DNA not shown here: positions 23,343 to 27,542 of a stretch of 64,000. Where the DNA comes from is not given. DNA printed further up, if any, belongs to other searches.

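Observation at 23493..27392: Giant 1299-aa P-loop NTPase with Avs/STAND-like tripartite architecture immediately after the tRNA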

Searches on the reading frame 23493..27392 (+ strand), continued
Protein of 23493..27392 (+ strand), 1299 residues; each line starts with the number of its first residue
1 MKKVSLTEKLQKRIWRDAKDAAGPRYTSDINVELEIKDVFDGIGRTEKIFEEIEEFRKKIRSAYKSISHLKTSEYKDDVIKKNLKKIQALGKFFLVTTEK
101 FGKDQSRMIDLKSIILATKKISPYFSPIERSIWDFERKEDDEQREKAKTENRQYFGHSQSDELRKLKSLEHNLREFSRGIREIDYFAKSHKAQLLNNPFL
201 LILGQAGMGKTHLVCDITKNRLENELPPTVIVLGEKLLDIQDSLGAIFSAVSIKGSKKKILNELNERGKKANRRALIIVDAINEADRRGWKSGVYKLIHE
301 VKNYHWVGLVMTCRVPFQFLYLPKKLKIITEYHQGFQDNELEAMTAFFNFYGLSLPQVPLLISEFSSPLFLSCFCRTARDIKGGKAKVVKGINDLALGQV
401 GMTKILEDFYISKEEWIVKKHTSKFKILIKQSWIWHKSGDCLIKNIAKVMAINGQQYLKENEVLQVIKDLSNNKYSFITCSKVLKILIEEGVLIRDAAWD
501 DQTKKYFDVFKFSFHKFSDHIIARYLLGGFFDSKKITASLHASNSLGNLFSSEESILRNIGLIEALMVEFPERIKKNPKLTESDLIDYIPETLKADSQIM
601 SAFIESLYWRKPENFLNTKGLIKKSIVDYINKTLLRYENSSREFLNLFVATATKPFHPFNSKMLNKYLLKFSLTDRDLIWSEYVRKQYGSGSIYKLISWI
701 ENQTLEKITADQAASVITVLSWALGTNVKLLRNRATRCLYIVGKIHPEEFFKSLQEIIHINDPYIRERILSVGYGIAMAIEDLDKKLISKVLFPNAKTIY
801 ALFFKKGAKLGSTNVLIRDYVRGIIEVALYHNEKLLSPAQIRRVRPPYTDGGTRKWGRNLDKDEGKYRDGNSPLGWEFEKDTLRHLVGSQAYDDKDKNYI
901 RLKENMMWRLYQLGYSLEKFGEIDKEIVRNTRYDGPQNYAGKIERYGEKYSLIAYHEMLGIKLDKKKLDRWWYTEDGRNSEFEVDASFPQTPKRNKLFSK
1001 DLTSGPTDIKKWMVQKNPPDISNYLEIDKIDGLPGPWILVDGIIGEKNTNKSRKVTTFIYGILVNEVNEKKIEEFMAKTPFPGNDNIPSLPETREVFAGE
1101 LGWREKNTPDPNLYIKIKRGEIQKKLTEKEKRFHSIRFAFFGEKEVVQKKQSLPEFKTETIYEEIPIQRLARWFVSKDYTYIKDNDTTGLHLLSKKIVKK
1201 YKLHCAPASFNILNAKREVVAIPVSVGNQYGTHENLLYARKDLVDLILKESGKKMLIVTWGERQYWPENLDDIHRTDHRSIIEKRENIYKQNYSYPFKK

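Call 23: find_encoding_contigs(protein=P0012, flank=8000, max_places=2)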
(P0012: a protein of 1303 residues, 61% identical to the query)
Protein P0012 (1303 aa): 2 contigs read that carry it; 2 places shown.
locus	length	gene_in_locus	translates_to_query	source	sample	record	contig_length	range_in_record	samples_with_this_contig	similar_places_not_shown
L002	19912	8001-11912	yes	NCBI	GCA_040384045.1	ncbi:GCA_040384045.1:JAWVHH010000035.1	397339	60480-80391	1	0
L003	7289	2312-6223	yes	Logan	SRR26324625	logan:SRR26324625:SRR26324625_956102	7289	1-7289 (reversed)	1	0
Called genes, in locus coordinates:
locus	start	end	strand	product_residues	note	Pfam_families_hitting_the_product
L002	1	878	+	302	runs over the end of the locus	PF01149:Fapy_DNA_glyco, PF06831:H2TH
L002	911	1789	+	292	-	PF00932:LTD (faint)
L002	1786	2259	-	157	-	PF00588:SpoU_methylase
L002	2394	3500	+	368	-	PF04542:Sigma70_r2, PF04545:Sigma70_r4 (faint)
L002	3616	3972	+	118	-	-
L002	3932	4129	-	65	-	-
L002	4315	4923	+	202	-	-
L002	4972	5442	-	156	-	-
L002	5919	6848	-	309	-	PF00589:Phage_integrase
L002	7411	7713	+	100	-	PF14373:Imm_superinfect, PF09851:SHOCT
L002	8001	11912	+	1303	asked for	-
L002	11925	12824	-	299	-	PF02899:Phage_int_SAM_1 (faint), PF13495:Phage_int_SAM_4, PF00589:Phage_integrase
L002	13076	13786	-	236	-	PF21694:DNA_pol3_delta_C (weak)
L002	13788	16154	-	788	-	PF02739:5_3_exonuc_N, PF01367:5_3_exonuc, PF00476:DNA_pol_A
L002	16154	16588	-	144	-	PF02367:TsaE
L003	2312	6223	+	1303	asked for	-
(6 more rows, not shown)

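Call 25: find_encoding_contigs(protein=P0026, flank=8000, max_places=2)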
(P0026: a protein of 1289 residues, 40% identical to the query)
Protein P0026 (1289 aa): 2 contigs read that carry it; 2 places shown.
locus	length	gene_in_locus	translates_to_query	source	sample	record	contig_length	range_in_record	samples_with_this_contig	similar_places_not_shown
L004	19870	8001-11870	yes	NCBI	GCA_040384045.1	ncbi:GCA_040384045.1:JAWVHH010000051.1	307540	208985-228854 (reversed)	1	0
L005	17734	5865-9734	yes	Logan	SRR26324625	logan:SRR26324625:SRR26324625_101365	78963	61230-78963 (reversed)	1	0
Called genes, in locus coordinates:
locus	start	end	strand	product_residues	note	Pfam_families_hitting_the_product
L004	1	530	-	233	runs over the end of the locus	PF00483:NTP_transferase, PF12804:NTP_transf_3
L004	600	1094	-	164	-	PF00293:NUDIX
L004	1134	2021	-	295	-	PF01745:IPT, PF01715:IPPT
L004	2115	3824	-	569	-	PF00239:Resolvase, PF07508:Recombinase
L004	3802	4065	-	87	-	-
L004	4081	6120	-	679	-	PF13481:AAA_25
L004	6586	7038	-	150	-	-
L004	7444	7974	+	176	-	-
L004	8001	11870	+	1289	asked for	-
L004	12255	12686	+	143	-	PF14528:LAGLIDADG_3 (weak)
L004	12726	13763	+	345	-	PF02195:ParB_N, PF17762:HTH_ParB, PF23552:ParB_C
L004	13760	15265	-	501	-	PF13328:HD_4, PF01966:HD (weak), PF04607:RelA_SpoT, PF02824:TGS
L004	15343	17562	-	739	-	PF01751:Toprim, PF01131:Topoisom_bac, PF01396:Zn_ribbon_Top1, PF13368:Toprim_C_rpt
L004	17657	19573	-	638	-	PF08206:OB_RNB (weak), PF17876:CSD2, PF00773:RNB, PF00575:S1 (faint)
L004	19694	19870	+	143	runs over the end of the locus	PF00886:Ribosomal_S16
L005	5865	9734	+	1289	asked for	-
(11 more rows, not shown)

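Call 26: find_encoding_contigs(protein=P0015, flank=8000, max_places=2)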
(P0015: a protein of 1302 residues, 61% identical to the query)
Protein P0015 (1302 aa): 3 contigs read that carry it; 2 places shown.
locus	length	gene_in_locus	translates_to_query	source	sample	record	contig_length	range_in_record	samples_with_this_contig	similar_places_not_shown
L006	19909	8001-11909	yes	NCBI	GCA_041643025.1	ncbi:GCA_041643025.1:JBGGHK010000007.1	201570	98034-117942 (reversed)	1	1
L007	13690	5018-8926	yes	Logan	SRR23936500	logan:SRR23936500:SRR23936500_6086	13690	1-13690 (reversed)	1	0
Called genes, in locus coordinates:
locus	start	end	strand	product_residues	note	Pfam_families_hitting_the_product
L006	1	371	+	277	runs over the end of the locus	PF01063:Aminotran_4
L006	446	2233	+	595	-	PF01807:Zn_ribbon_DnaG, PF08275:DNAG_N, PF01751:Toprim, PF13155:Toprim_2, PF13362:Toprim_3 (faint), PF13662:Toprim_4, PF10410:DnaB_bind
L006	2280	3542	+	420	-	PF00140:Sigma70_r1_2, PF04542:Sigma70_r2, PF04539:Sigma70_r3, PF04545:Sigma70_r4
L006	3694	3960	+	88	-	PF01541:GIY-YIG, PF10544:T5orf172 (weak)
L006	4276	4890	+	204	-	-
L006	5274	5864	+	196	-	PF28474:DUF8412, PF13376:OmdA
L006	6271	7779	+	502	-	PF13687:DUF4153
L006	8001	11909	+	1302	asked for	-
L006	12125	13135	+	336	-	PF05167:DUF711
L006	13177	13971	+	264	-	PF01209:Ubie_methyltran, PF02353:CMAS (weak), PF03848:TehB (weak), PF13489:Methyltransf_23, PF13649:Methyltransf_25, PF13847:Methyltransf_31, PF08241:Methyltransf_11, PF08242:Methyltransf_12, +5 more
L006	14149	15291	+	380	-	PF13810:DUF4185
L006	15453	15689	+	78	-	-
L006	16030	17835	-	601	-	PF00009:GTP_EFTU, PF01926:MMR_HSR1 (weak), PF22042:EF-G_D2, PF03144:GTP_EFTU_D2, PF00679:EFG_C, PF21018:BipA_C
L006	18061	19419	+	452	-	PF02878:PGM_PMM_I, PF02879:PGM_PMM_II, PF02880:PGM_PMM_III, PF00408:PGM_PMM_IV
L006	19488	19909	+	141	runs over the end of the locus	PF12728:HTH_17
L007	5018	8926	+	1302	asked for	-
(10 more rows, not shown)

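Call 27: find_encoding_contigs(protein=P0028, flank=8000, max_places=2)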
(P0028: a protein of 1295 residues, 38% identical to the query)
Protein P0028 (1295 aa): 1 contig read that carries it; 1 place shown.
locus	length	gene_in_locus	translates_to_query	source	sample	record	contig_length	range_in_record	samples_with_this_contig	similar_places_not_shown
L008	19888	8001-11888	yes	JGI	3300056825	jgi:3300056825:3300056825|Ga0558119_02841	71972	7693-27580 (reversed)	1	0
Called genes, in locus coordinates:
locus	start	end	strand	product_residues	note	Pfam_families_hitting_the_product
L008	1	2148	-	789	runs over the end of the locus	PF09364:XFP_N, PF03894:XFP, PF09363:XFP_C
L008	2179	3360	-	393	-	PF00871:Acetate_kinase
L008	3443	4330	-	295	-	-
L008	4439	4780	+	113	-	-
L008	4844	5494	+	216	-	PF00702:Hydrolase, PF13419:HAD_2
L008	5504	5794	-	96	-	-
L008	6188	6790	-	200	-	PF06094:GGACT, PF13772:AIG2_2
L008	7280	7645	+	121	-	-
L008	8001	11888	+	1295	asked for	-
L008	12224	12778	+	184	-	PF18306:LDcluster4, PF18171:LSDAT_prok (faint)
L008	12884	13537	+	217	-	PF00156:Pribosyltran (weak)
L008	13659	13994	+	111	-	-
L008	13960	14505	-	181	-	PF13238:AAA_18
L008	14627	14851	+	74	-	-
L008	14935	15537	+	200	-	PF00702:Hydrolase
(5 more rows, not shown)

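Call 55: search_protein_representatives(protein=window:23493-27092:+)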
Query: 1200 residues. Proteins with E-value up to 0.001 (for the whole library): 3059; up to 1e-10: 2471; up to 1e-30: 1492. The best 150 are listed.
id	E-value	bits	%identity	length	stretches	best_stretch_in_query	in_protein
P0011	0.0e+00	1759.7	65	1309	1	6-1199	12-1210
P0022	0.0e+00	1287.0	50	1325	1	2-1199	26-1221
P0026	9.7e-293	990.6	42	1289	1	4-1199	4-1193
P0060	1.0e-255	868.0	54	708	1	369-1071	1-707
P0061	5.1e-207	706.7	37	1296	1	4-1110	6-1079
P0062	1.6e-199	681.9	37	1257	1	21-1156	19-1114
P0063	2.4e-193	661.5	38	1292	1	14-1133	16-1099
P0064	1.4e-172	592.7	35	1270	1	20-1195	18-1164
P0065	1.1e-167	576.5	33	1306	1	14-1106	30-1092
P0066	2.4e-158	545.5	35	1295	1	167-1105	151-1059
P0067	3.8e-156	538.2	33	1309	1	6-1105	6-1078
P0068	6.8e-153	527.5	34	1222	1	14-1125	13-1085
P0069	2.2e-151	522.5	32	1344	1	146-1139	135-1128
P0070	4.2e-151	521.5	37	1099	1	217-1130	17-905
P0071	1.4e-149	516.5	32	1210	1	14-1105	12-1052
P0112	2.7e-122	426.1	31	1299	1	160-1107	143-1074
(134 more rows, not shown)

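Call 57: find_related_loci(query=A1, collection=genome_contigs, flank=7000)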
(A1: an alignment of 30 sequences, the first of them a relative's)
Query A1 (1299 aa) in genome_contigs; peptide patterns used: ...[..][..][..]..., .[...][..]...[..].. (x = any residue, [..] = any of these).
299 stretches matched a pattern; 282 encode a relative of the query (tblastn E <= 1e-3); the best 80 are kept; 80 distinct loci.
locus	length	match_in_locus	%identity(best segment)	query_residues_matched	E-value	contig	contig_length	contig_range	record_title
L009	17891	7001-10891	67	11-1299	0e+0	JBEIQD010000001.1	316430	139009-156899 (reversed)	MAG: Candidatus Nomurabacteria bacterium isolate Sample-106-S6-bin-90 Sample_106_S6-bin_90-k141_146028, whole genome sho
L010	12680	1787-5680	63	1-1295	0e+0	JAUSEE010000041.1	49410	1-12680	MAG: Candidatus Buchananbacteria bacterium isolate E14_maxbin.167 E14_k141_1773674, whole genome shotgun sequence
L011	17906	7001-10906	73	3-1297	0e+0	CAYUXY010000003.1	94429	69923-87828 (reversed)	MAG TPA_asm: uncultured Candidatus Saccharibacteria bacterium isolate SRP192927_co6_767 genome assembly, contig: NODE_18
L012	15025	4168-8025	49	3-1291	0e+0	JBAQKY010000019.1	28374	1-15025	MAG: Microgenomates group bacterium isolate MFD12071_ilm_asm_bin3 k127_11147, whole genome shotgun sequence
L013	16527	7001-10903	73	6-1297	0e+0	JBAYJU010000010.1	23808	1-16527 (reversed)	MAG: Candidatus Paceibacterota bacterium isolate SO_2016_GW1_63 scaffold03723_OW334_2016, whole genome shotgun sequence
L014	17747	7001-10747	32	12-1265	0e+0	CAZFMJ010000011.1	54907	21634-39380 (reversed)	MAG TPA_asm: uncultured Elusimicrobiales bacterium isolate SRP062349_co5_12 genome assembly, contig: NODE_110_length_549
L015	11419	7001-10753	32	6-1265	0e+0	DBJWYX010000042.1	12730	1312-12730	MAG TPA_asm: Candidatus Wunengus sp. YC64 NODE_1991_length_12730_cov_4.976647, whole genome shotgun sequence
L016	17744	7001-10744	28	22-1291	3e-154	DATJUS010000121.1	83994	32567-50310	MAG TPA_asm: Rhizomicrobium sp. isolate SMAG_U15052 k141_1824019, whole genome shotgun sequence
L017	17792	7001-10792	29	6-1263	6e-150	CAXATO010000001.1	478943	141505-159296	MAG TPA_asm: uncultured Magnetovibrio sp. isolate ERR2752158_binner12_Refined_88 genome assembly, contig: ERZ2772516.22,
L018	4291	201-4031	28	12-1291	1e-150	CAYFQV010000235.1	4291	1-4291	MAG TPA_asm: uncultured Spirochaetaceae bacterium isolate ERP107533_co1_106 genome assembly, contig: NODE_28417_length_4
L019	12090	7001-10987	30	22-1295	4e-145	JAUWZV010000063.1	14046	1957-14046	MAG: Desulfobacteraceae bacterium isolate CSMAG_2745 CSMAG_2745_k141_82162_length_14046_cov_20.2122, whole genome shotgu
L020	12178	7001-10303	28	159-1296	1e-144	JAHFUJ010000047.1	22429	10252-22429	MAG: Acidobacteria bacterium isolate nzgw77 NODE_3002_length_22430_cov_9.969878, whole genome shotgun sequence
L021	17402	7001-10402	30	160-1291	2e-142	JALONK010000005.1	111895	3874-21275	MAG: Bacteroidia bacterium isolate Prado075 scaffold_68, whole genome shotgun sequence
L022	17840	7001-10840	29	21-1289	4e-142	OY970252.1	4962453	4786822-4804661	MAG: uncultured Alphaproteobacteria bacterium isolate MFD06092.bin.c.4 genome assembly, chromosome: 1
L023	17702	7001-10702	30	21-1263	4e-139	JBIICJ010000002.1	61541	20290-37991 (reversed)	MAG: Micavibrio sp. isolate ME2000-07-17pf_3300043436_group1_bin85 Rohwer_bin1898_scaffold_197_c1, whole genome shotgun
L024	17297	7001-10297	30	171-1265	2e-138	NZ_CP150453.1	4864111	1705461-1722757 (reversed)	Chromobacterium sp. CV08 chromosome, complete genome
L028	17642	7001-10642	27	22-1295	3e-136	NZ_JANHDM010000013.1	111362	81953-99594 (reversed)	Halorubrum rubrum strain YC87 Scaffold13_1, whole genome shotgun sequence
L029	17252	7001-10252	30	135-1263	2e-135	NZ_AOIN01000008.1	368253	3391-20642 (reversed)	Natrialba chahannaoensis JCM 10990 contig_9, whole genome shotgun sequence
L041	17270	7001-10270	29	180-1265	2e-128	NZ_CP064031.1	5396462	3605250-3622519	Dyella acidisoli strain 4MZ03 chromosome, complete genome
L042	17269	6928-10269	29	182-1290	2e-128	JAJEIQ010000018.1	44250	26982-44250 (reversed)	MAG: Pseudomonadales bacterium isolate p16x65bins.14 k141_498826, whole genome shotgun sequence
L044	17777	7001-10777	27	14-1285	2e-127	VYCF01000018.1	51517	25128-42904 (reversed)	MAG: Gammaproteobacteria bacterium isolate SB0675_bin_1 NODE_291_length_51517_cov_31.383293, whole genome shotgun sequen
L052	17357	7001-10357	29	172-1282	2e-136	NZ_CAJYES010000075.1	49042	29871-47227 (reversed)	MAG: uncultured Pseudacidovorax sp. isolate SP217_1_metabat2_genome_mining.12, whole genome shotgun sequence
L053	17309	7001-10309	28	193-1290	2e-125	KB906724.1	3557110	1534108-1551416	Oxalobacteraceae bacterium AB_14 genomic scaffold OxaIDRAFT_scaffold00001.1, whole genome shotgun sequence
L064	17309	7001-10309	28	190-1271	1e-113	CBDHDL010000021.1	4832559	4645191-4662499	MAG: Candidatus Poribacteria bacterium isolate 20da9595-a677-4a4b-9313-254fbc54331e genome assembly, contig: contig_21,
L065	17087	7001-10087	27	191-1270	5e-115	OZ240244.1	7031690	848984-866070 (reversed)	MAG: Candidatus Poribacteria bacterium isolate 530b1872-db39-4376-9dde-5bfc35f27194 genome assembly, chromosome: 1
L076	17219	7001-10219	28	21-1106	2e-104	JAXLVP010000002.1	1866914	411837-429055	MAG: Bdellovibrionota bacterium isolate STL-BDEC1 C1.36.fa-2, whole genome shotgun sequence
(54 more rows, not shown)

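Call 64: search_protein_families(library=ncbifam, proteins=[P0045, L041:6422-10390:+, L028:6935-10660:+, L064:5942-10378:+], max_evalue=1e-10)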
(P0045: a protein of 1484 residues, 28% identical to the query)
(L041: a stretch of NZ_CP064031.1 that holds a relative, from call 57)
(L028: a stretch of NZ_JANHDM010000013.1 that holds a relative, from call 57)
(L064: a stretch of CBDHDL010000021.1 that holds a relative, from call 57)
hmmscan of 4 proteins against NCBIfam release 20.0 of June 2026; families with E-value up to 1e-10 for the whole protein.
P0045 (1484 aa): 1 family
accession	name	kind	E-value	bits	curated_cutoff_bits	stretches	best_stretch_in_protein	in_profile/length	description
NF041813.1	Avs2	equivalog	0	1690.8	1000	1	178-1476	1-1317/1317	AVAST type 2 anti-phage system protein Avs2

L041:6422-10390:+ (1323 aa): 1 family
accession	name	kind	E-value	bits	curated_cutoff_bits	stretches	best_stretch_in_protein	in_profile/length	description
NF041813.1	Avs2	equivalog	9.4e-138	461.1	1000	2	46-844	1-763/1317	AVAST type 2 anti-phage system protein Avs2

L028:6935-10660:+ (1242 aa): 1 family
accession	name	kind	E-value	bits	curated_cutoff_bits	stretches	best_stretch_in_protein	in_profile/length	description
NF041813.1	Avs2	equivalog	1.5e-147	493.6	1000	2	20-809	1-764/1317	AVAST type 2 anti-phage system protein Avs2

L064:5942-10378:+ (1479 aa): 1 family
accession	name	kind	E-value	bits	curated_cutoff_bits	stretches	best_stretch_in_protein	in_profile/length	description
NF041813.1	Avs2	equivalog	1e-104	351.7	1000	2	180-1013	4-778/1317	AVAST type 2 anti-phage system protein Avs2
